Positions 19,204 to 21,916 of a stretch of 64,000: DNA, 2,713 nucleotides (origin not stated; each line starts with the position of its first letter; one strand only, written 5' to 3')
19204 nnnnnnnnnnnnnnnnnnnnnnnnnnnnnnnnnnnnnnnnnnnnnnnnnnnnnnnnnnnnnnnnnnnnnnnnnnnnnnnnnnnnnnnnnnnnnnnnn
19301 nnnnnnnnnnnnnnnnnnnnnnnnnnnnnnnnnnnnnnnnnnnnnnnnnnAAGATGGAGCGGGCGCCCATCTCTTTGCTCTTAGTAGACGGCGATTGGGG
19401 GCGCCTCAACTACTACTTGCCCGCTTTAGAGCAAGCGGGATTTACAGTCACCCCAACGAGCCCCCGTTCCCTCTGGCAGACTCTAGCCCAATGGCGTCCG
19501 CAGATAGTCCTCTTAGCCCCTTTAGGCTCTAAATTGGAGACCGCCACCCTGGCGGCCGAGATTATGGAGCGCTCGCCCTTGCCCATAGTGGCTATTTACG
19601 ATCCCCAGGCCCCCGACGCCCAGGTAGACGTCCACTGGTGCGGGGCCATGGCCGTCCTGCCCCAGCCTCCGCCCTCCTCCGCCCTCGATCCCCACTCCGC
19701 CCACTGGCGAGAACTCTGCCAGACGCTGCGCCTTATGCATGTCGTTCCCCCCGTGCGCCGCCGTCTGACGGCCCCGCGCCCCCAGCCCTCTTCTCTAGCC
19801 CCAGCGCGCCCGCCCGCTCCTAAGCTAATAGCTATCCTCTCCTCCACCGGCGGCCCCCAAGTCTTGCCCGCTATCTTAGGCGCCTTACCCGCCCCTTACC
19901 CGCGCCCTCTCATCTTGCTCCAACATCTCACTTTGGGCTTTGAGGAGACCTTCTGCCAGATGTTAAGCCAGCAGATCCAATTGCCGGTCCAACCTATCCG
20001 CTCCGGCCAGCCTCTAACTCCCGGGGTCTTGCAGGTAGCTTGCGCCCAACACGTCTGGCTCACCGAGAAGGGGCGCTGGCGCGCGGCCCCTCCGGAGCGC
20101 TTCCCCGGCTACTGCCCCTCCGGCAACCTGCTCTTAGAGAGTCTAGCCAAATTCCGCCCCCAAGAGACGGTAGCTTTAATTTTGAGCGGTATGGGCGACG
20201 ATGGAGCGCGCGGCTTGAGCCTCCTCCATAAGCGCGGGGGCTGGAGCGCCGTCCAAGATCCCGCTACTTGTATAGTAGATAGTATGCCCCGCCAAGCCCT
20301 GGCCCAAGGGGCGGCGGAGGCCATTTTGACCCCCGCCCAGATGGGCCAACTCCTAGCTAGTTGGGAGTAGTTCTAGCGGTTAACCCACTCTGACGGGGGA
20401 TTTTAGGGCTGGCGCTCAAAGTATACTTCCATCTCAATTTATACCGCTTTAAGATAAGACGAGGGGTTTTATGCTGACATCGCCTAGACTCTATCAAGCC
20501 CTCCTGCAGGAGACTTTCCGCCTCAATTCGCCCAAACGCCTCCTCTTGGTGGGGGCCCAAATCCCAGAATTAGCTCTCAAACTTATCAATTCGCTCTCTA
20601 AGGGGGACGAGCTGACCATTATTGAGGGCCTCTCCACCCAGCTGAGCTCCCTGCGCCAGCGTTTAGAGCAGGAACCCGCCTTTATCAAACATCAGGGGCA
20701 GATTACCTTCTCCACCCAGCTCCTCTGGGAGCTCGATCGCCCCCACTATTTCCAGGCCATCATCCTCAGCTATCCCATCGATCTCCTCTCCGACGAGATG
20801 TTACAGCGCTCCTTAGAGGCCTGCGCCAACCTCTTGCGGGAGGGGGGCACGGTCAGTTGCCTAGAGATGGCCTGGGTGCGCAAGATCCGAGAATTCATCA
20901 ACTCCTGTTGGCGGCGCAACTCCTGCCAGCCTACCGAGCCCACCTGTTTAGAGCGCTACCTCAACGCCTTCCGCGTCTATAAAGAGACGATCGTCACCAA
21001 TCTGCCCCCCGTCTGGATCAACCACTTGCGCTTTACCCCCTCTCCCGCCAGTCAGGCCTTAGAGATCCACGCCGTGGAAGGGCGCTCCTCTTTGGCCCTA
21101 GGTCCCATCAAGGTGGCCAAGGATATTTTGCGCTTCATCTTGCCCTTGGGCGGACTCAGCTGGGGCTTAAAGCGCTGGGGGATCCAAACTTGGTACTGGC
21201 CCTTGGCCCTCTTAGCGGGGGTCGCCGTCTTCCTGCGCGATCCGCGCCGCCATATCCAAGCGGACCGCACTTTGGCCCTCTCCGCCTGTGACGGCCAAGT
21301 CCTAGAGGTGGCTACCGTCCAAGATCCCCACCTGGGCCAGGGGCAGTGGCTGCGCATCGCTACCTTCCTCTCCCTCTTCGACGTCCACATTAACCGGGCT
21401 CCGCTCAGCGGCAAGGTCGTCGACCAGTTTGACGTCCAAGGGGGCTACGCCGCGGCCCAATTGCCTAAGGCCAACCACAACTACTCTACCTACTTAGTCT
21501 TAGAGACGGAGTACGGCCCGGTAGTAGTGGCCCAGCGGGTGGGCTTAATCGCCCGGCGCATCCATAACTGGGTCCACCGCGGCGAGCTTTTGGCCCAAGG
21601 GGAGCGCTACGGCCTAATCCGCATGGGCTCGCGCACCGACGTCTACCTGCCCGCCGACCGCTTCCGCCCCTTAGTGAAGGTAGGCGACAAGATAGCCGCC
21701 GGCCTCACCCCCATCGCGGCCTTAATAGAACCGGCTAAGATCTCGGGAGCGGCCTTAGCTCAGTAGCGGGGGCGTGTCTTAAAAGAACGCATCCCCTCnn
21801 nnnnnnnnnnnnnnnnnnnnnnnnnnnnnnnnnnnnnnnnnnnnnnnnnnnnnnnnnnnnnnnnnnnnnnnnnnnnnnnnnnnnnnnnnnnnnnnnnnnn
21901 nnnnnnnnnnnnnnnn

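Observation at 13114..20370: Frz-type alternative chemosensory operon (CheW, CheR-TPR, CheW, MCP, CheA-CheY, CheB with pseudo-receiver)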

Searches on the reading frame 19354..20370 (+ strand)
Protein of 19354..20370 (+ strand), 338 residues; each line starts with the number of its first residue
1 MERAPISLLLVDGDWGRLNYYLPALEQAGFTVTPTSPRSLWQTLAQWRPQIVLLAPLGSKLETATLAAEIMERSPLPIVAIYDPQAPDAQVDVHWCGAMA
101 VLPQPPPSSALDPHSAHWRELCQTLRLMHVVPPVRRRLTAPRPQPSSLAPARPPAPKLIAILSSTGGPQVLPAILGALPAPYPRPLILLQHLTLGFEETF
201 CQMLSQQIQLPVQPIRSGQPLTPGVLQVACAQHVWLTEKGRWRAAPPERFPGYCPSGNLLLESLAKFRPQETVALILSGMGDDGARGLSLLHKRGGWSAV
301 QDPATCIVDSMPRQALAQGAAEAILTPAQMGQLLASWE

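Call 3: search_protein_families(library=pfam, proteins=[window:19354-20370:+])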
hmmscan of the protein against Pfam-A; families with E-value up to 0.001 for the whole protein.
window:19354-20370:+ (338 aa): 1 family
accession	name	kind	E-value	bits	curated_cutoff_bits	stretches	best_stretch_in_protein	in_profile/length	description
PF01339.22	CheB_methylest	-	7e-43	146.8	24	1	159-333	1-173/174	CheB methylesterase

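Call 4: search_protein_families(library=ncbifam, proteins=[window:19354-20370:+])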
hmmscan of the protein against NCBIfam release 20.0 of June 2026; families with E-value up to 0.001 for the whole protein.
window:19354-20370:+ (338 aa): 2 families
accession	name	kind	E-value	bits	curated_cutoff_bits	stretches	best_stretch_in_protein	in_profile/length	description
NF009206.0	PRK12555.1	subfamily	7.8e-48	163.2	342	1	41-335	39-333/340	chemotaxis-specific protein-glutamate methyltransferase CheB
NF001965.0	PRK00742.1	subfamily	6.1e-39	134.2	293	1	41-334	42-349/357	chemotaxis-specific protein-glutamate methyltransferase CheB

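Call 47: find_homologous_proteins(query=window:19354-20370:+, max_evalue=0.00001)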
Query window:19354-20370:+ (338 aa): 181 proteins with E <= 0.00001 among 8000 candidates; the best 120 are listed.
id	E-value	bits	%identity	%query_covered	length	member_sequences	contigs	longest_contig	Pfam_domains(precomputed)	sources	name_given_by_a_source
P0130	2.5e-220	749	100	100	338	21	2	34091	PF01339.23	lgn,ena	-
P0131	3.2e-37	147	37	83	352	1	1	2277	PF01339.23,PF00072.31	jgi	jgi:two-component system chemotaxis response regulator CheB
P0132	1.1e-35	142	35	79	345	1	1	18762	PF01339.23,PF00072.31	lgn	-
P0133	3.6e-34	137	32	88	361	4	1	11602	PF01339.23,PF00072.31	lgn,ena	-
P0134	6.5e-33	133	34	86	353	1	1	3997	PF01339.23,PF00072.31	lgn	-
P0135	6.6e-33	133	34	87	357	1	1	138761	PF01339.23,PF00072.31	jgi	jgi:two-component system chemotaxis response regulator CheB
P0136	1.9e-32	131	36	76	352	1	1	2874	PF01339.23,PF00072.31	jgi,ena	-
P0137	5.7e-32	129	34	83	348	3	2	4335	PF01339.23,PF00072.31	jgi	-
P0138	9.9e-32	129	29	98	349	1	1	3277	PF01339.23,PF00072.31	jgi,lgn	jgi:two-component system chemotaxis response regulator CheB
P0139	4.2e-30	123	33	86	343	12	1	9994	PF01339.23,PF00072.31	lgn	-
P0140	1.2e-29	122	31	88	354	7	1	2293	PF01339.23,PF00072.31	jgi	jgi:two-component system, chemotaxis family, protein-glutamate methylesterase/glutaminase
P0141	1.8e-29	121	32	86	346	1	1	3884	PF01339.23,PF00072.31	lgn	-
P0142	1.1e-28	119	33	80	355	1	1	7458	PF01339.23,PF00072.31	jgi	jgi:two-component system chemotaxis response regulator CheB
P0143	2.5e-28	117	29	98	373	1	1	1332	PF01339.23,PF00072.31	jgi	-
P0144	3.5e-28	117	31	85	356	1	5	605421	PF01339.23,PF00072.31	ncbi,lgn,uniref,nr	ncbi:chemotaxis-specific protein-glutamate methyltransferase CheB [Rhodoligotrophos defluvii]|uniref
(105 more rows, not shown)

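Call 56: predict_structure(alignment_id=A4)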
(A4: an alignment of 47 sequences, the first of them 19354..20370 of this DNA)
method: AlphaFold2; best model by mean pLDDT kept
length: 338 residues; sequences in the alignment: 47
mean_pLDDT: 89.5   pTM: 0.79
mean pLDDT of the five models: 89.5, 89.2, 88.5, 88.1, 87.4
residues with pLDDT >= 90: 230; 70-90: 85; 50-70: 12; < 50: 11
segments of 3 or more residues with pLDDT < 50: 137-145
pLDDT, mean of each block of 10 residues (from residue 1): 85 84 91 95 95 86 89 93 82 86 81 83 92 62 50 86 92 96 97 88 95 97 96 95 92 93 97 96 97 97 92 96 96 94
secondary structure, 60 per line:
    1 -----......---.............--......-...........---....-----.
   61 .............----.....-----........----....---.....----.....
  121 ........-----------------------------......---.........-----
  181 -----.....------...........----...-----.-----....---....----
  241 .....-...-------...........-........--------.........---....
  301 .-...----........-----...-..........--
elements in order: E6-11 H15-27 E30-35 H37-47 E51-54 H60-73 E78-82 H88-95 E100-103 H107-111 H116-128 E158-163 H167-175 E186-190 H197-207 E212-214 E226-229 E233-236 E241-245 H257-267 E272-276 H285-293 E297-301 H310-317 E323-325 H327-336

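Call 59: fold_search(model_id=the predicted structure, library=pdb)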
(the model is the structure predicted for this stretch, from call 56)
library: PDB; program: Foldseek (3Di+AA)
matches with E <= 10: 1538; with E <= 0.001: 31
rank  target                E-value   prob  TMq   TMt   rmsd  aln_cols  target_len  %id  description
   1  6ymz_C                1.9e-25  1.00  0.82  0.81   4.7       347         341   24  Structure of the CheB methylsterase from P. atrosepticum SCRI1043 (released 2021-02-17)
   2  6ymz_A                1.0e-24  1.00  0.82  0.81   4.6       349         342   24  Structure of the CheB methylsterase from P. atrosepticum SCRI1043 (released 2021-02-17)
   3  6ymz_E                3.0e-24  1.00  0.82  0.85   4.3       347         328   24  Structure of the CheB methylsterase from P. atrosepticum SCRI1043 (released 2021-02-17)
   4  6ymz_D                3.0e-24  1.00  0.81  0.81   4.1       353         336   25  Structure of the CheB methylsterase from P. atrosepticum SCRI1043 (released 2021-02-17)
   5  6ymz_B                3.3e-24  1.00  0.83  0.82   3.8       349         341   24  Structure of the CheB methylsterase from P. atrosepticum SCRI1043 (released 2021-02-17)
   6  1a2o_A                2.1e-23  1.00  0.82  0.80   4.6       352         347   23  STRUCTURAL BASIS FOR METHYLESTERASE CHEB REGULATION BY A PHOSPHORYLATION-ACTIVATED DOMAIN (released 1998-04-29)
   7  3sft                  9.8e-17  1.00  0.51  0.90   2.0       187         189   28  Crystal structure of Thermotoga maritima CheB methylesterase catalytic domain (released 2011-07-20)
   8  1chd                  1.1e-16  1.00  0.50  0.83   2.3       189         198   32  CHEB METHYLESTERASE DOMAIN (released 1996-01-29)
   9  7esg                  2.3e-11  1.00  0.72  0.43   6.6       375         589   20  Crystal structure of Haloarcula marismortui CheB with Glutathione S-transferase expression tag (released 2022-07-20)
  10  2v0n_A                5.3e-06  1.00  0.32  0.25  13.1       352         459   14  ACTIVATED RESPONSE REGULATOR PLED IN COMPLEX WITH C-DIGMP AND GTP- ALPHA-S (released 2007-08-21)
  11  9g86_A                2.5e-05  1.00  0.30  0.24  13.5       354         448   12  Structure of Response regulator PleD in complex with c-diGMP and pppGpp (released 2025-08-06)
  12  9g85_A                4.2e-05  1.00  0.29  0.24  13.2       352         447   13  Structure of Response regulator PleD in complex with c-diGMP and ppGpp (released 2025-08-06)
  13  5m7p_A                7.3e-05  1.00  0.34  0.27  13.5       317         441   15  Crystal structure of NtrX from Brucella abortus in complex with ADP processed with the CrystalDirect automated mountin (released 2017-01-25)
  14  2wb4_A                7.8e-05  1.00  0.32  0.25  13.6       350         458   13  activated diguanylate cyclase PleD in complex with c-di-GMP (released 2010-04-21)
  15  9g85_D                1.0e-04  1.00  0.33  0.26  13.2       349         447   13  Structure of Response regulator PleD in complex with c-diGMP and ppGpp (released 2025-08-06)
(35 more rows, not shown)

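Call 89: search_protein_representatives(protein=window:19354-20370:+)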
Query: 338 residues. Proteins with E-value up to 0.001 (for the whole library): 26802; up to 1e-10: 13393; up to 1e-30: 140. The best 150 are listed.
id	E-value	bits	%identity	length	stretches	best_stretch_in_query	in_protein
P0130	7.8e-221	748.8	100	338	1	1-338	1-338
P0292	2.8e-71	257.0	43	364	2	146-337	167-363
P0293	3.0e-62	227.3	39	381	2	144-337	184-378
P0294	2.6e-49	184.8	37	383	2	139-333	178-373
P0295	1.9e-43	165.5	37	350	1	6-336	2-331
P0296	7.5e-37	143.8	35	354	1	46-330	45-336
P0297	9.0e-37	143.5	35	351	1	5-331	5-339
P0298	1.3e-36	143.0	35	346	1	39-335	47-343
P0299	1.4e-36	142.9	34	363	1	7-334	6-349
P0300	1.8e-36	142.5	35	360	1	3-334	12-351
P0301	1.9e-35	139.2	35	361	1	22-336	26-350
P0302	2.3e-35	138.9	35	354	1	44-329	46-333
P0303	5.3e-35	137.7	38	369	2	154-330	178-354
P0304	6.5e-35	137.4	33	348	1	26-333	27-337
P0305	8.8e-35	137.0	35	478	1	47-332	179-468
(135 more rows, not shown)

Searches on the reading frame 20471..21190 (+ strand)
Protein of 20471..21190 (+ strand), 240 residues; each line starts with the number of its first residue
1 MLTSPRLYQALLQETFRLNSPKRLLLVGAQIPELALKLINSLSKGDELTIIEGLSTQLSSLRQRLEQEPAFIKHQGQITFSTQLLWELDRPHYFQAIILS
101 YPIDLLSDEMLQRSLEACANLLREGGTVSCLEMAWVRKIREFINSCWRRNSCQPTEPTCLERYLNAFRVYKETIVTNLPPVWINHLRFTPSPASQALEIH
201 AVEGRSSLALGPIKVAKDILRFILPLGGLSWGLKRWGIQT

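Call 35: search_protein_families(library=pfam, max_evalue=1, proteins=[window:20471-21190:+])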
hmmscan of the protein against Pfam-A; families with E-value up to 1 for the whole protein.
window:20471-21190:+ (240 aa): 2 families
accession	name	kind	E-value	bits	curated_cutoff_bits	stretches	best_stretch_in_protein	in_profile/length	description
PF13649.12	Methyltransf_25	-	0.0089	17.1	27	1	46-126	22-97/97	Methyltransferase domain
PF01209.24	Ubie_methyltran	-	0.24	11.1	20.1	1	11-136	38-157/233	ubiE/COQ5 methyltransferase family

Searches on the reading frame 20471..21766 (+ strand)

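Call 3: search_protein_families(library=pfam, proteins=[window:20471-21766:+])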
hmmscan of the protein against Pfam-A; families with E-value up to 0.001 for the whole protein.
window:20471-21766:+ (431 aa): 1 family
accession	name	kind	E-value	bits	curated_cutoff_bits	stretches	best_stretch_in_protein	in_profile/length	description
PF02666.20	PS_Dcarbxylase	-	3.7e-34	118.6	22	1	251-414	5-196/198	Phosphatidylserine decarboxylase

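Call 4: search_protein_families(library=ncbifam, proteins=[window:20471-21766:+])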
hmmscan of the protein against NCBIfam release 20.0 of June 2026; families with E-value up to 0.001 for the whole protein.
window:20471-21766:+ (431 aa): 12 families
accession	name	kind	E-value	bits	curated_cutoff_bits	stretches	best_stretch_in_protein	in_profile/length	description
NF003685.0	PRK05305.2-5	equivalog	6.9e-48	162.5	183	1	239-418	26-193/198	phosphatidylserine decarboxylase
NF003678.0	PRK05305.1-2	equivalog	1.7e-46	158.2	225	1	244-418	42-217/218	phosphatidylserine decarboxylase family protein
NF003679.0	PRK05305.1-3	equivalog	8.1e-43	146.6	252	1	245-417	56-232/234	phosphatidylserine decarboxylase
NF003677.0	PRK05305.1-1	equivalog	5.2e-40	137.2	315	1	245-418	44-220/232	phosphatidylserine decarboxylase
NF003680.0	PRK05305.1-5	equivalog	1.1e-39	136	262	1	235-418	30-214/217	phosphatidylserine decarboxylase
TIGR00164.2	AS_decarb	equivalog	3.6e-38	131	230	1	247-416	31-209/215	archaetidylserine decarboxylase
NF003683.0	PRK05305.2-3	equivalog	2.4e-35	121.7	244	1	245-416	37-201/204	phosphatidylserine decarboxylase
NF003684.0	PRK05305.2-4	equivalog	9.9e-31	107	317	1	251-418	45-214/228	phosphatidylserine decarboxylase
NF003682.0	PRK05305.2-2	equivalog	3.1e-30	105.2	284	1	251-416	46-210/212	phosphatidylserine decarboxylase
NF003681.0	PRK05305.2-1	equivalog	8e-28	97.4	377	1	253-417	49-217/231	phosphatidylserine decarboxylase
NF038088.1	anchor_synt_D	exception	5.9e-24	84.6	240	1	245-415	31-192/194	protein sorting system archaetidylserine decarboxylase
NF053543.1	FlxJ_fam_MTase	equivalog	0.00022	20.2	560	1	8-141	166-294/352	FlxJ family methyltransferase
